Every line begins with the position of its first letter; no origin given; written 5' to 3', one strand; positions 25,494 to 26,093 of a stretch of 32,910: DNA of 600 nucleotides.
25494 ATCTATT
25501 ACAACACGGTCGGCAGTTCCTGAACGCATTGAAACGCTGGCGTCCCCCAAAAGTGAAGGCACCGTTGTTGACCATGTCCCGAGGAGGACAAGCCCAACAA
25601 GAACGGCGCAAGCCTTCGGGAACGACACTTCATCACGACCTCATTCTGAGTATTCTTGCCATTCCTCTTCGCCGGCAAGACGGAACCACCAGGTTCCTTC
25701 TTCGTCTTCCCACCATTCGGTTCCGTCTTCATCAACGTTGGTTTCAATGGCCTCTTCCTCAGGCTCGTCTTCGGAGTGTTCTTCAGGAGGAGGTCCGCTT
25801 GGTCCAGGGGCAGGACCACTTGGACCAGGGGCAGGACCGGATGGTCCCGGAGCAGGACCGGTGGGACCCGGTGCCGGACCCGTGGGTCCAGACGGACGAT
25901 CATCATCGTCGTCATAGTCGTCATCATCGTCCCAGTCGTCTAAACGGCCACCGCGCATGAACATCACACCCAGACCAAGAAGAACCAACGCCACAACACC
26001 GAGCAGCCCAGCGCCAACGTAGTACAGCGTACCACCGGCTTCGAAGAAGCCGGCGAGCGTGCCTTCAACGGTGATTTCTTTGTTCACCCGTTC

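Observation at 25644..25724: A Trp-rich C-terminal mini-motif shared by the two co-transcribed surface giants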

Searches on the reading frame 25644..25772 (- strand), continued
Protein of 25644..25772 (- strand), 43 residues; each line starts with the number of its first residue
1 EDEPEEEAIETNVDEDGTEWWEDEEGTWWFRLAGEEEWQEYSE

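Call 71: list_cluster_members(proteins=[P0187, P0156, P0201, P0222, P0235, P0263, P0282, P0178, P0195, P0278])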
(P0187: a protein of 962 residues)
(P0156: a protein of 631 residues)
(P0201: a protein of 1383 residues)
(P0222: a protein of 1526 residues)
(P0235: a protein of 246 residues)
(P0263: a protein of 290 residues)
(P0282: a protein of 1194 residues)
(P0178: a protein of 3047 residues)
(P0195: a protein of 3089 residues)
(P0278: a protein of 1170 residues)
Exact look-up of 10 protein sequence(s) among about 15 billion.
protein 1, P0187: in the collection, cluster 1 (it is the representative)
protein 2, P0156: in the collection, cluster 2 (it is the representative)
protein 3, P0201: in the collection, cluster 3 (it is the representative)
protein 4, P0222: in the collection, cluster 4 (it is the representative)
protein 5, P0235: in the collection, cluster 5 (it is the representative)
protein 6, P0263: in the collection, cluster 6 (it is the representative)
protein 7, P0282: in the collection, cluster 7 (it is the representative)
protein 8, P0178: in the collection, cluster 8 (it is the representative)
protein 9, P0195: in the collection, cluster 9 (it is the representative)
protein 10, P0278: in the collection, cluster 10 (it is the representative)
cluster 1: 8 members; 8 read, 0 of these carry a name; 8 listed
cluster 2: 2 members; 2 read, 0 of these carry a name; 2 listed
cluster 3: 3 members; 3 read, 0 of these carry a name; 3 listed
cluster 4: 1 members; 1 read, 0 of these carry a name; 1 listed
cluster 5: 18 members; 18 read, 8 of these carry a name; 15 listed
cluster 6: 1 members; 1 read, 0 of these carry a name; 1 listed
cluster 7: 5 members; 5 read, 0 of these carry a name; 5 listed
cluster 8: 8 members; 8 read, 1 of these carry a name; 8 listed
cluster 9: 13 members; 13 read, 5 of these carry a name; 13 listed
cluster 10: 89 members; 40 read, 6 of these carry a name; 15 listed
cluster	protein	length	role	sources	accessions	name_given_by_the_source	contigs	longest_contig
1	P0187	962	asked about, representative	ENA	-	-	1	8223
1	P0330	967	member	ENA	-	-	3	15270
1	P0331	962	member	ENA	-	-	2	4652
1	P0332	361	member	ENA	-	-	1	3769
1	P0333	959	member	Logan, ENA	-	-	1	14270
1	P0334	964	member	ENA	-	-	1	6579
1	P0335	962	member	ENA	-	-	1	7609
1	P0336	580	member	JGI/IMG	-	-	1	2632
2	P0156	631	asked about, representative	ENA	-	-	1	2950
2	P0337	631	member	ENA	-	-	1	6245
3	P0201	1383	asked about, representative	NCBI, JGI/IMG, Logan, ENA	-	-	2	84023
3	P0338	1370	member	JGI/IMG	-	-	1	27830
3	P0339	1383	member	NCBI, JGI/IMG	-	-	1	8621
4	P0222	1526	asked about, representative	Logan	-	-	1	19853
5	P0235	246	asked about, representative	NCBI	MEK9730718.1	MAG: hypothetical protein VW230_03045 [Candidatus Poseidoniales archaeon]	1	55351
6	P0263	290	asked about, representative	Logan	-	-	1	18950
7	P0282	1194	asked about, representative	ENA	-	-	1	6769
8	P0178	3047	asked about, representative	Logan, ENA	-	-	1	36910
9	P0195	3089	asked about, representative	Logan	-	-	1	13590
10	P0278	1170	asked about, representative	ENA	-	-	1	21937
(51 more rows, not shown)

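Call 75: find_encoding_contigs(protein=P0303, flank=6000, max_places=3)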
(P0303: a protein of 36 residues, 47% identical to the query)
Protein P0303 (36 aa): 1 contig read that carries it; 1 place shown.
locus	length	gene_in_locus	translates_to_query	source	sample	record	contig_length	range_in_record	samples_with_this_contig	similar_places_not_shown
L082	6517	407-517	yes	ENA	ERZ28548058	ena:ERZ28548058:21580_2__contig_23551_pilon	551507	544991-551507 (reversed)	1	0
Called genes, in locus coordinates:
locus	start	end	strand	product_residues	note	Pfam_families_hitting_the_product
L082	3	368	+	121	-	?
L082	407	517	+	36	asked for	-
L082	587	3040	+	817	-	-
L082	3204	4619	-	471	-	PF03845:Spore_permease, PF13520:AA_permease_2, PF00324:AA_permease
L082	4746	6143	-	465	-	PF02900:LigB, PF01042:Ribonuc_L-PSP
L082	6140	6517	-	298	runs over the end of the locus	PF02900:LigB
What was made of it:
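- Tried and rejected: Stand-alone 36-70 aa tail A mini-proteins: the one examined is a fragment of a frameshifted giant at a contig end (call 75).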

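Call 76: find_encoding_contigs(protein=P0201, flank=6000, max_places=2)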
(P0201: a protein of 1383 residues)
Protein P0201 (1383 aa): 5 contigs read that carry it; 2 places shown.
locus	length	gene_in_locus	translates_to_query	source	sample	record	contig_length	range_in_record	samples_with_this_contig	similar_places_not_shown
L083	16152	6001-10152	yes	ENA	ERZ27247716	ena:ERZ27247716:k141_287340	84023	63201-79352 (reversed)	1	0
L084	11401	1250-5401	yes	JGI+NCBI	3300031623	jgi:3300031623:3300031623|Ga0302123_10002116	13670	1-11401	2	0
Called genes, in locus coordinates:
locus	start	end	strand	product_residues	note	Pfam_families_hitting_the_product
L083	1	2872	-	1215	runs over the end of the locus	PF02574:S-methyl_trans, PF00809:Pterin_bind, PF02607:B12-binding_2, PF02310:B12-binding, PF02965:Met_synt_B12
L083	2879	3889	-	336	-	PF02219:MTHFR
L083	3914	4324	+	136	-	PF13279:4HBT_2, PF03061:4HBT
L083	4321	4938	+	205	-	-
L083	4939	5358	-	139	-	PF00805:Pentapeptide (weak), PF13576:Pentapeptide_3 (faint), PF13599:Pentapeptide_4, PF00805:Pentapeptide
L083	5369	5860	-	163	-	-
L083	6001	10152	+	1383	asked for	PF13517:FG-GAP_3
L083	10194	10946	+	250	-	PF09754:PAC2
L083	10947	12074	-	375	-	PF02005:TRM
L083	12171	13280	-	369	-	PF00586:AIRS, PF02769:AIRS_C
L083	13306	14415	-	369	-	-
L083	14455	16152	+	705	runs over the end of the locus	PF17207:MCM_OB, PF00493:MCM, PF01078:Mg_chelatase (weak), PF17855:MCM_lid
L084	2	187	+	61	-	?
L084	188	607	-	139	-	PF00805:Pentapeptide (weak), PF13576:Pentapeptide_3 (faint), PF13599:Pentapeptide_4, PF00805:Pentapeptide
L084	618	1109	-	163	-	-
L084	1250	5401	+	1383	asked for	PF13517:FG-GAP_3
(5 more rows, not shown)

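Call 77: find_encoding_contigs(protein=P0330, flank=7000, max_places=2)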
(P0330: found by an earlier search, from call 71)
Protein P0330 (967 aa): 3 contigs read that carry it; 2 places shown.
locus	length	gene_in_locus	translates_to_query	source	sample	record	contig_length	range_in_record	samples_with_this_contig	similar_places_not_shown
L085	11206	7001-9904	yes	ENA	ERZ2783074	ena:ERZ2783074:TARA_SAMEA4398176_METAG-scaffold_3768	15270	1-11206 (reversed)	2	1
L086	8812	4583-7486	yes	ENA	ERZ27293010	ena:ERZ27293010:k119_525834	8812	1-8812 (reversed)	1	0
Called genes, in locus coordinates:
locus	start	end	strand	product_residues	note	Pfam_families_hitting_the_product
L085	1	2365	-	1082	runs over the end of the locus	-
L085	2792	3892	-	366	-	-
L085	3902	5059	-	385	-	PF00092:VWA, PF13519:VWA_2, PF13768:VWA_3 (weak)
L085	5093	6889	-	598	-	PF00069:Pkinase, PF01636:APH (weak), PF17667:Pkinase_fungal (weak)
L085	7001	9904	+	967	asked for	PF00069:Pkinase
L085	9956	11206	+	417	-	?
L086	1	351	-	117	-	?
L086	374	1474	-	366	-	-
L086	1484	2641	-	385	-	PF00092:VWA, PF13519:VWA_2, PF13768:VWA_3 (weak)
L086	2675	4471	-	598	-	PF00069:Pkinase, PF01636:APH (weak), PF17667:Pkinase_fungal (weak)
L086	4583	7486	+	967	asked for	PF00069:Pkinase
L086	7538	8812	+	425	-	?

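Call 84: find_related_loci(query=A1, collection=viral_contigs, flank=5000)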
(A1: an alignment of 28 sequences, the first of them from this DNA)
Query A1 (36 aa) in viral_contigs; peptide patterns used: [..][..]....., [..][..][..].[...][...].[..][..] (x = any residue, [..] = any of these).
111 stretches matched a pattern, but none encodes a relative of the query by tblastn (E <= 1e-3).
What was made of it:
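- Tried and rejected: Viral contigs: no tail A relatives (call 84).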

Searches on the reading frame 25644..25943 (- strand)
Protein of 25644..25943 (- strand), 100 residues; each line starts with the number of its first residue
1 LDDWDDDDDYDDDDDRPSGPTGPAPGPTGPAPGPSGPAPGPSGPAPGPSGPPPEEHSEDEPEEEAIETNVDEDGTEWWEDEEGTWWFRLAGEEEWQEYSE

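Call 10: search_protein_families(library=pfam, proteins=[window:25644-25943:-], max_evalue=10)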
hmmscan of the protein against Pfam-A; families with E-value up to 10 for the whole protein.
window:25644-25943:- (100 aa): 0 families
